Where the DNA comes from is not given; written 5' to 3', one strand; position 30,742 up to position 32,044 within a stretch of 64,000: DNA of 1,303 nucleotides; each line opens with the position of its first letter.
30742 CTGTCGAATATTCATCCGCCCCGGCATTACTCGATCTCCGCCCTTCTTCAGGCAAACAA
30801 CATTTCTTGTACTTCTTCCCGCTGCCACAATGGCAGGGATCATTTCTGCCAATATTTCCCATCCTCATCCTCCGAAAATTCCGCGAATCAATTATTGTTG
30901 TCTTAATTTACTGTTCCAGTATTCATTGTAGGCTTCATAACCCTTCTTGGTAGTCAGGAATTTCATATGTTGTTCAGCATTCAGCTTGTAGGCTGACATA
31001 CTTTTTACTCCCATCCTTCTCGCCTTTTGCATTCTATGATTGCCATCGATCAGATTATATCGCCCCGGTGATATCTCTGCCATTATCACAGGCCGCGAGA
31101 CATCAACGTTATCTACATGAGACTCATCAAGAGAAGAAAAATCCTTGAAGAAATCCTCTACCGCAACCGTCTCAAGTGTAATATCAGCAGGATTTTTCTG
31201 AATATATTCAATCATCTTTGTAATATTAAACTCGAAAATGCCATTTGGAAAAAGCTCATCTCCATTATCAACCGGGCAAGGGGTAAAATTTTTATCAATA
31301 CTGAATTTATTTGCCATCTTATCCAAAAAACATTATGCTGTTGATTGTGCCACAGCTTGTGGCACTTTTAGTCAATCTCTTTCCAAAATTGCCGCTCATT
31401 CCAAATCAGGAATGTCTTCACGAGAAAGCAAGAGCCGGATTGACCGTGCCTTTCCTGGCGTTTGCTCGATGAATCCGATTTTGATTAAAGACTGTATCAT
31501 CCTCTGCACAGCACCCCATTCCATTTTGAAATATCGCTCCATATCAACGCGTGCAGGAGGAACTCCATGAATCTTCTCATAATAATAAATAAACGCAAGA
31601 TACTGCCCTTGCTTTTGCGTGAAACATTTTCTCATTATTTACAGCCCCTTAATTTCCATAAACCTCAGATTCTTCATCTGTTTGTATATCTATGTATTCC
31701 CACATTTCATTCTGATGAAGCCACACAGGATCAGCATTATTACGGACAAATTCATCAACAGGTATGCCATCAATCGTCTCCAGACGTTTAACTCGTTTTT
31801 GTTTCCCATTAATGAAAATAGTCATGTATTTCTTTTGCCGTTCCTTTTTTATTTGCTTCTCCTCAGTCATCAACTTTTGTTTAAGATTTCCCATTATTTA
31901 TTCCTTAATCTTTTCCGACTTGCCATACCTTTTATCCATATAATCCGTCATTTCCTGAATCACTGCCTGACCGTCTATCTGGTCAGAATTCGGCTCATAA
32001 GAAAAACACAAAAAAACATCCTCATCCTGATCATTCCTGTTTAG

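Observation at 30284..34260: Six-gene minus-strand operon: AEP primase-polymerase::SF2 helicase, three small proteins, a DGQHR/ParB-like protein and a SEC-C Cys-rich protein, flanked by IS91 and IS3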

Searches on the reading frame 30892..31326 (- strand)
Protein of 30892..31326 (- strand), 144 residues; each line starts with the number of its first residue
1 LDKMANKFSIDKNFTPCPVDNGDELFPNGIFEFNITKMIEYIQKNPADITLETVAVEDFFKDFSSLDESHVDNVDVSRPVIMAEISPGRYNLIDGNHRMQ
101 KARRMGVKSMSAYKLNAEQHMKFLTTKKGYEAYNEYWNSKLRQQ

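Call 3: search_protein_families(library=pfam, proteins=[window:30892-31326:-], max_evalue=0.1)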
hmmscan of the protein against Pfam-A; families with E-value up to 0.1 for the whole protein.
window:30892-31326:- (144 aa): 1 family
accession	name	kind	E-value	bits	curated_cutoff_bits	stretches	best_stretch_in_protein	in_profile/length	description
PF02195.25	ParB_N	-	0.032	14.7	26.3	1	71-112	34-75/95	ParB N-terminal domain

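Call 4: search_protein_families(library=ncbifam, proteins=[window:30892-31326:-], max_evalue=0.1)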
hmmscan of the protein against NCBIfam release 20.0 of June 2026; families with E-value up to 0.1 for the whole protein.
window:30892-31326:- (144 aa): 3 families
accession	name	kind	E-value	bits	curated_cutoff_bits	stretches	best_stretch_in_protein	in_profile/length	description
NF033589.0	staphy_B_SbnI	equivalog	0.00061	19.2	350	1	72-120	36-84/254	bifunctional transcriptional regulator/O-phospho-L-serine synthase SbnI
TIGR00180.1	parB_part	domain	0.032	14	58.45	1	75-112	40-79/186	ParB/RepB/Spo0J family partition protein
NF053625.1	SerKinSerKArch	equivalog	0.094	11.8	380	1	72-113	45-86/244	ADP-dependent L-serine kinase SerK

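Call 5: search_protein_families(library=padloc, proteins=[window:30892-31326:-], max_evalue=0.1)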
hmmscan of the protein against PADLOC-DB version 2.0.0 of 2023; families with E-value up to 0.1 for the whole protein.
window:30892-31326:- (144 aa): 0 families

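Call 7: search_protein_families(library=phrogs, proteins=[window:30892-31326:-], max_evalue=0.1)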
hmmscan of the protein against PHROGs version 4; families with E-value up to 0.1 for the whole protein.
window:30892-31326:- (144 aa): 7 families
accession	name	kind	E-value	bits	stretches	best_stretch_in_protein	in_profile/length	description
phrog_17560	-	unknown function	2.5e-05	25.6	1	54-118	43-107/119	-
phrog_723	-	DNA, RNA and nucleotide metabolism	0.0037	18.1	1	64-111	34-82/223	ParB-like partition protein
phrog_33277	-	DNA, RNA and nucleotide metabolism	0.004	18.3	1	74-116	101-144/150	ParB-like partition protein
phrog_35149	-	unknown function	0.018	16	1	69-127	85-147/164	-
phrog_26387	-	DNA, RNA and nucleotide metabolism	0.023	15.1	1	61-119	31-89/252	ParB-like partition nuclease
phrog_13632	-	unknown function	0.041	15.3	1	45-137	9-98/119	-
phrog_3951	-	unknown function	0.05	14.1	1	76-128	56-109/301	-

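Call 27: find_related_loci(query=window:30892-31326:-, collection=viral_contigs, flank=8000)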
Query window:30892-31326:- (144 aa) in viral_contigs; peptide patterns used: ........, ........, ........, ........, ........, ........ (x = any residue, [..] = any of these).
2 stretches matched a pattern, but none encodes a relative of the query by tblastn (E <= 1e-3).

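Call 30: find_homologous_proteins(query=window:30892-31326:-, max_evalue=0.001)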
Query window:30892-31326:- (144 aa): 921 proteins with E <= 0.001 among 924 candidates; the best 120 are listed.
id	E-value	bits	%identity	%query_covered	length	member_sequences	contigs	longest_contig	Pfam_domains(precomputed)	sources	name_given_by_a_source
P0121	4.3e-88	310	99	98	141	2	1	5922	-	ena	-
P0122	2.8e-76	272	84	100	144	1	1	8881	-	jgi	-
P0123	1.4e-75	270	87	97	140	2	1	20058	-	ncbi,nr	ncbi:MAG: ParB N-terminal domain-containing protein [Candidatus Omnitrophica bacterium]|nr:ParB N-te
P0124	3.0e-74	266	84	97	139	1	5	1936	-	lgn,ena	-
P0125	1.4e-71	257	82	100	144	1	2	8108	-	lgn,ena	-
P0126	2.2e-71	256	82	96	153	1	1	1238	-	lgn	-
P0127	5.2e-69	249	78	100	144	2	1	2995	-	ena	-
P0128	9.7e-67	241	77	98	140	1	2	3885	-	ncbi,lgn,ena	-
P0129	2.0e-66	240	75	97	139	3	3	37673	-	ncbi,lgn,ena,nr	ncbi:MAG: ParB N-terminal domain-containing protein [Actinobacteria bacterium]|nr:ParB N-terminal do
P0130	2.0e-66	240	75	96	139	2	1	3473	-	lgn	-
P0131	5.2e-66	239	75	96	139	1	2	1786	-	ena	-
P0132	6.0e-66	239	74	97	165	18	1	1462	-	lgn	-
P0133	1.5e-65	237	75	97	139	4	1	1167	-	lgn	-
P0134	1.9e-65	237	74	96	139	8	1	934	-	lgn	-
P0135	1.3e-64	234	78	92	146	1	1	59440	-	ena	-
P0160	5.3e-62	226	70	97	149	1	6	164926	-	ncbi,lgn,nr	ncbi:MAG: ParB/RepB/Spo0J family partition protein [Desulfobulbaceae bacterium]|nr:ParB/RepB/Spo0J f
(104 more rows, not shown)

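Call 32: find_related_loci(query=A2, collection=metagenome_contigs, flank=7000)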
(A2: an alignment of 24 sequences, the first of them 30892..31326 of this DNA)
Query A2 (144 aa) in metagenome_contigs; peptide patterns used: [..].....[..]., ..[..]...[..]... (x = any residue, [..] = any of these).
600 stretches matched a pattern (row limit reached: there are more); 340 encode a relative of the query (tblastn E <= 1e-3); the best 80 are kept; 80 distinct loci.
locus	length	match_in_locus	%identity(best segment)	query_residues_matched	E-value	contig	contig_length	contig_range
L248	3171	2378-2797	74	3-142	3e-73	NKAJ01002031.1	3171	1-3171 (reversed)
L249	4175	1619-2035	74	4-142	9e-73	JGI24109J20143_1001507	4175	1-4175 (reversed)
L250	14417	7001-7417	74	4-142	1e-72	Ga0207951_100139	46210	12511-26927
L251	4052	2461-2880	74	3-142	2e-72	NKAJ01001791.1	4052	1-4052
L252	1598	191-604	73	4-141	2e-74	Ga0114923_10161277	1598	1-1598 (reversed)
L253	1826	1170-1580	71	4-140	1e-72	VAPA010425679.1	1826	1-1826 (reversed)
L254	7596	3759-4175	71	4-142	4e-69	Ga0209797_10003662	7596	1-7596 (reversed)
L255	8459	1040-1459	71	3-142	5e-69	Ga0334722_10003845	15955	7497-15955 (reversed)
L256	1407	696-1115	69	3-142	3e-71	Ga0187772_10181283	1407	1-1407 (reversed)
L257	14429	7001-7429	69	1-143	1e-67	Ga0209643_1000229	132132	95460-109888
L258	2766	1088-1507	69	4-143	1e-67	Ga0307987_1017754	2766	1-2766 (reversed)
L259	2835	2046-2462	68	4-142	2e-67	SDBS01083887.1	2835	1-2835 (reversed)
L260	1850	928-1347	68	1-143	2e-69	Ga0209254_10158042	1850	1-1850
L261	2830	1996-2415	69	4-143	1e-67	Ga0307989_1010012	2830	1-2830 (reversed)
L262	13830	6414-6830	69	4-142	2e-66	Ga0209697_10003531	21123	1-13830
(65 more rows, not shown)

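Call 40: search_solved_structures(query=A2, max_evalue=1)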
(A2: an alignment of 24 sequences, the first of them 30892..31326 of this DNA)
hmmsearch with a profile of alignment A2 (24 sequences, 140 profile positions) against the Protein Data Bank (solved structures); distinct sequences matched with E-value up to 1: 7.
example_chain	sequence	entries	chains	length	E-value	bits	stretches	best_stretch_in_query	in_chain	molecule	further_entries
5uje_A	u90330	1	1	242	0.00079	22.5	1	37-116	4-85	SbnI protein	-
5ujd_A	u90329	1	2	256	0.0098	19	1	39-113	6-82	Siderophore biosynthesis protein SbnI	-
6nr6_A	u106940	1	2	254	0.018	18.1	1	39-113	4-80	Bifunctional transcriptional regulator/O-phospho-L-serine synthase SbnI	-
5k5d_B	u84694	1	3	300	0.13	15.4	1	45-114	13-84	ParB domain protein nuclease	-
5k5a_B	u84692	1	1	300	0.26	14.4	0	46-114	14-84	ParB domain protein nuclease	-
7nfu_A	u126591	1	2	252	0.43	13.7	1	69-111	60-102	Nucleoid occlusion protein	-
7ng0_A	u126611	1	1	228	0.44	13.6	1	69-111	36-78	Nucleoid occlusion protein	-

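Call 81: predict_structure(alignment_id=A2)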
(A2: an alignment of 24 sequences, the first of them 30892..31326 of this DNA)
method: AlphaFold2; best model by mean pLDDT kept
length: 144 residues; sequences in the alignment: 24
mean_pLDDT: 89.5   pTM: 0.81
mean pLDDT of the five models: 89.5, 89.1, 89.0, 88.3, 87.7
residues with pLDDT >= 90: 105; 70-90: 29; 50-70: 7; < 50: 3
segments of 3 or more residues with pLDDT < 50: 1-3
pLDDT, mean of each block of 10 residues (from residue 1): 65 94 90 96 94 91 76 92 92 92 94 95 95 92 76
secondary structure, 60 per line:
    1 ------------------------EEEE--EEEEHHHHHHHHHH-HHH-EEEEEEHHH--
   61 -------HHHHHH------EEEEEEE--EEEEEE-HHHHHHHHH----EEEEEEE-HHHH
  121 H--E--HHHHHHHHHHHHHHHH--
elements in order: E25-28 E31-34 H35-44 E50-55 H68-73 E80-86 E89-94 H96-104 E109-115 H117-121 H127-142

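Call 84: fold_search(model_id=the predicted structure, library=pdb)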
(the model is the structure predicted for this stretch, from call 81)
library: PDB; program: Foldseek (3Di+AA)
matches with E <= 10: 120; with E <= 0.001: 0
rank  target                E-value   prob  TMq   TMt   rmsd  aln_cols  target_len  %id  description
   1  7nfu_A                2.2e-03  1.00  0.43  0.29   5.0       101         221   17  Crystal structure of C-terminally truncated Geobacillus thermoleovorans nucleoid occlusion protein Noc (released 2021-02-17)
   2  7nfu_B                5.1e-03  1.00  0.38  0.27   4.9        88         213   17  Crystal structure of C-terminally truncated Geobacillus thermoleovorans nucleoid occlusion protein Noc (released 2021-02-17)
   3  6sdk_B                7.9e-03  1.00  0.39  0.29   5.4        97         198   14  Crystal structure of bacterial ParB dimer bound to CDP (released 2019-10-23)
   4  7bm8_A                8.4e-03  1.00  0.35  0.29   4.1        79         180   18  Crystal structure of the C-terminally truncated chromosome-partitioning protein ParB from Caulobacter crescentus compl (released 2021-04-28)
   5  7ng0                  9.5e-03  1.00  0.39  0.29   7.1       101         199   16  Crystal structure of N- and C-terminally truncated Geobacillus thermoleovorans nucleoid occlusion protein Noc (released 2021-02-17)
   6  6sdk_A                1.4e-02  1.00  0.36  0.27   3.8        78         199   17  Crystal structure of bacterial ParB dimer bound to CDP (released 2019-10-23)
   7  6ryk_B                1.4e-02  0.99  0.35  0.37   7.0       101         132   15  Crystal structure of the ParB-like protein PadC (released 2020-01-22)
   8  7bnk_A                2.1e-02  1.00  0.36  0.27   3.7        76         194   17  Crystal structure of ParB from Myxococcus xanthus bound to CDP and Monothiophosphate (released 2021-09-08)
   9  7bnr_A                2.1e-02  0.99  0.38  0.29   5.3        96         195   16  Crystal structure of a ParB Q52A mutant from Myxococcus xanthus bound to CTPyS (released 2021-09-08)
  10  7bnk_B                2.6e-02  1.00  0.36  0.28   3.8        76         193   17  Crystal structure of ParB from Myxococcus xanthus bound to CDP and Monothiophosphate (released 2021-09-08)
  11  5k5d_C                2.8e-02  0.92  0.31  0.19   7.0       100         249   21  Structure of the C2221 form of Pnob8-like ParB-N domain (released 2016-06-15)
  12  5uje                  3.1e-02  1.00  0.39  0.24   3.3        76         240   20  SbnI with C-terminal truncation from Staphylococcus aureus (released 2018-01-24)
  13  3hy2_X                3.1e-02  0.99  0.36  0.49   3.9        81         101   15  Crystal Structure of Sulfiredoxin in Complex with Peroxiredoxin I and ATP:Mg2+ (released 2009-10-06)
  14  6ryk_A                3.1e-02  0.98  0.35  0.38   6.2        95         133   13  Crystal structure of the ParB-like protein PadC (released 2020-01-22)
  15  5k5d_B                3.3e-02  0.99  0.33  0.20   3.5        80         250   22  Structure of the C2221 form of Pnob8-like ParB-N domain (released 2016-06-15)
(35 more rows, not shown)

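Call 101: search_protein_families(library=ncbifam, proteins=[P0160], max_evalue=0.001)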
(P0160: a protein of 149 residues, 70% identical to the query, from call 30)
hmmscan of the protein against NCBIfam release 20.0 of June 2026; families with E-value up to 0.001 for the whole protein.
P0160 (149 aa): 1 family
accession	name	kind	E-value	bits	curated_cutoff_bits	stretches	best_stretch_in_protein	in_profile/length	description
NF033589.0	staphy_B_SbnI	equivalog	0.00052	19.5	350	1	66-118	33-85/254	bifunctional transcriptional regulator/O-phospho-L-serine synthase SbnI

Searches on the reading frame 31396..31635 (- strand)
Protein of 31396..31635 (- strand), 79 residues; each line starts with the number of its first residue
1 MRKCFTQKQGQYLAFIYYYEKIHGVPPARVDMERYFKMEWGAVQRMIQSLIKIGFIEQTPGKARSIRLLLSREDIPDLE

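Call 3: search_protein_families(library=pfam, proteins=[window:31396-31635:-], max_evalue=0.1)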
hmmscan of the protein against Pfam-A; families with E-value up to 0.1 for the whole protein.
window:31396-31635:- (79 aa): 1 family
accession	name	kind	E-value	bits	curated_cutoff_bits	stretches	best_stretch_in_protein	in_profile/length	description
PF01726.22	LexA_DNA_bind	-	4.1e-06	26.9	23.7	1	5-64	4-64/65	LexA DNA binding domain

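Call 4: search_protein_families(library=ncbifam, proteins=[window:31396-31635:-], max_evalue=0.1)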
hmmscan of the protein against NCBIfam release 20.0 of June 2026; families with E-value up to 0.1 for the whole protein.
window:31396-31635:- (79 aa): 2 families
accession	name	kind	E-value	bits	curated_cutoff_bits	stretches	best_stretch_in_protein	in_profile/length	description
TIGR00498.1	lexA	equivalog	1.5e-07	31.2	110.95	1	5-76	4-76/203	transcriptional repressor LexA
NF045593.1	bilirub_TF_BilQ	equivalog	5.4e-05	22.9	125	1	13-70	33-90/135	bilirubin utilization transcriptional regulator BilQ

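Call 5: search_protein_families(library=padloc, proteins=[window:31396-31635:-], max_evalue=0.1)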
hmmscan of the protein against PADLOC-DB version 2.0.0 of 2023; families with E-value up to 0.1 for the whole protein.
window:31396-31635:- (79 aa): 0 families

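Call 7: search_protein_families(library=phrogs, proteins=[window:31396-31635:-], max_evalue=0.1)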
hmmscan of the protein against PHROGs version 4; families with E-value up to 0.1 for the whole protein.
window:31396-31635:- (79 aa): 2 families
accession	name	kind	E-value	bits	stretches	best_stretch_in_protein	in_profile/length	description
phrog_3502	-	unknown function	1.4e-08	35.9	1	3-72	47-117/131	-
phrog_362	-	transcription regulation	0.0004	21.6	1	5-74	4-74/106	transcriptional repressor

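Call 51: find_related_loci(query=window:31396-31635:-, collection=viral_contigs, flank=6000)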
Query window:31396-31635:- (79 aa) in viral_contigs; peptide patterns used: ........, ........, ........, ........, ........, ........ (x = any residue, [..] = any of these).
4 stretches matched a pattern, but none encodes a relative of the query by tblastn (E <= 1e-3).

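Call 98: search_solved_structures(query=window:31396-31635:-, max_evalue=1)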
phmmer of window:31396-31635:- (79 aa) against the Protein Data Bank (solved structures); distinct sequences matched with E-value up to 1: 18.
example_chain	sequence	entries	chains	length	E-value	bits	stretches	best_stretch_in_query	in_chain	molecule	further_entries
8s7g_A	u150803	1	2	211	4.2e-05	27.1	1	5-68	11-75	LexA repressor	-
3k2z_A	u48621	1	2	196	0.00069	23.3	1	5-71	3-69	LexA repressor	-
7obi_A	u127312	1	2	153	0.00088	22.9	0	7-29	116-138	CTPR-rv4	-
1lea_A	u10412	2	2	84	0.0056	20.4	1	3-74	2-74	LEXA REPRESSOR DNA BINDING DOMAIN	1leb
9qhc_A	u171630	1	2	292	0.024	18.4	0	7-30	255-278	Engineered tetratricopeptide repeat protein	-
2v7f_A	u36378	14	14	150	0.039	17.7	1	32-66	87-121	RPS19E SSU RIBOSOMAL PROTEIN S19E | 30S ribosomal protein S19e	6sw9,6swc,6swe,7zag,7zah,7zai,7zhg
8trg_I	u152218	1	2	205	0.04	17.7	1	3-74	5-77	LexA repressor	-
7b5g_A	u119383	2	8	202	0.043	17.6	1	3-74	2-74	LexA repressor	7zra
1jhh_A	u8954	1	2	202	0.043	17.6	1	3-74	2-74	LEXA REPRESSOR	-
1jhf_A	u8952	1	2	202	0.043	17.6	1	3-74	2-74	LEXA REPRESSOR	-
3jso_A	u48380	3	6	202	0.044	17.5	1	3-74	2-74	LexA repressor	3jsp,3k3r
7ocj_A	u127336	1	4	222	0.046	17.5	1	3-74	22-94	LexA repressor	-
4v4n_BU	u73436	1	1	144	0.092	16.5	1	33-66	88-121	30S ribosomal protein S19E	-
4v6u_AU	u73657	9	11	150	0.098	16.4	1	33-66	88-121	SSU ribosomal protein S19E | 30S ribosomal protein S19e | 30S ribosomal protein eS19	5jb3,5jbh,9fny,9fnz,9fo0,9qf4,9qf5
9gzg_A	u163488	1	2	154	0.099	16.4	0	7-31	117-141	Engineered CTPR protein with glutamic acids for conductivity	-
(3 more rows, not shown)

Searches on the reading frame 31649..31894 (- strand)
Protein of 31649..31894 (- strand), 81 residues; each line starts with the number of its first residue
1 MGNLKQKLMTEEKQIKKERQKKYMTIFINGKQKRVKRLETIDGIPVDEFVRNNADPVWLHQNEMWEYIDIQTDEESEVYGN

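Call 3: search_protein_families(library=pfam, proteins=[window:31649-31894:-], max_evalue=0.1)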
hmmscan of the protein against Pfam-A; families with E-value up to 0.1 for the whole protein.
window:31649-31894:- (81 aa): 0 families

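Call 4: search_protein_families(library=ncbifam, proteins=[window:31649-31894:-], max_evalue=0.1)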
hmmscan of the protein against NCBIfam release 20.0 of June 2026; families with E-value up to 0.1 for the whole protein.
window:31649-31894:- (81 aa): 2 families
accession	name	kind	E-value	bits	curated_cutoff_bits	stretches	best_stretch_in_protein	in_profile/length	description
TIGR00093.1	TIGR00093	subfamily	0.017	14.8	109.3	1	10-61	98-150/161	pseudouridine synthase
NF033091.0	HK_VanS_ACDEFG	equivalog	0.051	12.7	400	1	7-38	97-127/293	vancomycin resistance histidine kinase VanS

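Call 5: search_protein_families(library=padloc, proteins=[window:31649-31894:-], max_evalue=0.1)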
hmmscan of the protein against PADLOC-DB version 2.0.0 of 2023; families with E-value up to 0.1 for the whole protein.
window:31649-31894:- (81 aa): 0 families

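Call 7: search_protein_families(library=phrogs, proteins=[window:31649-31894:-], max_evalue=0.1)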
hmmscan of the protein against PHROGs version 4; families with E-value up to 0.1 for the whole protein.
window:31649-31894:- (81 aa): 1 family
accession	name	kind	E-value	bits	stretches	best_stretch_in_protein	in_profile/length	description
phrog_6396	-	unknown function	0.066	13.9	1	16-39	2-25/61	-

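Call 52: find_related_loci(query=window:31649-31894:-, collection=viral_contigs, flank=6000)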
Query window:31649-31894:- (81 aa) in viral_contigs; peptide patterns used: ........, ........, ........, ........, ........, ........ (x = any residue, [..] = any of these).
11 stretches matched a pattern, but none encodes a relative of the query by tblastn (E <= 1e-3).

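Call 97: search_solved_structures(query=window:31649-31894:-, max_evalue=5)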
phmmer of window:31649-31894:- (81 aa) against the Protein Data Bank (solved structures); distinct sequences matched with E-value up to 5: 3.
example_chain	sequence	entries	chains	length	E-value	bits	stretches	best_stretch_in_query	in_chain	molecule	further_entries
6e2j_A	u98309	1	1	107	0.56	13.9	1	22-77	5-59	Keratin, type II cytoskeletal 1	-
3e96_A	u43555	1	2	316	0.62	13.8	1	34-66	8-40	Dihydrodipicolinate synthase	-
3pme_A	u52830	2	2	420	0.77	13.5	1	22-56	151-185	Type C neurotoxin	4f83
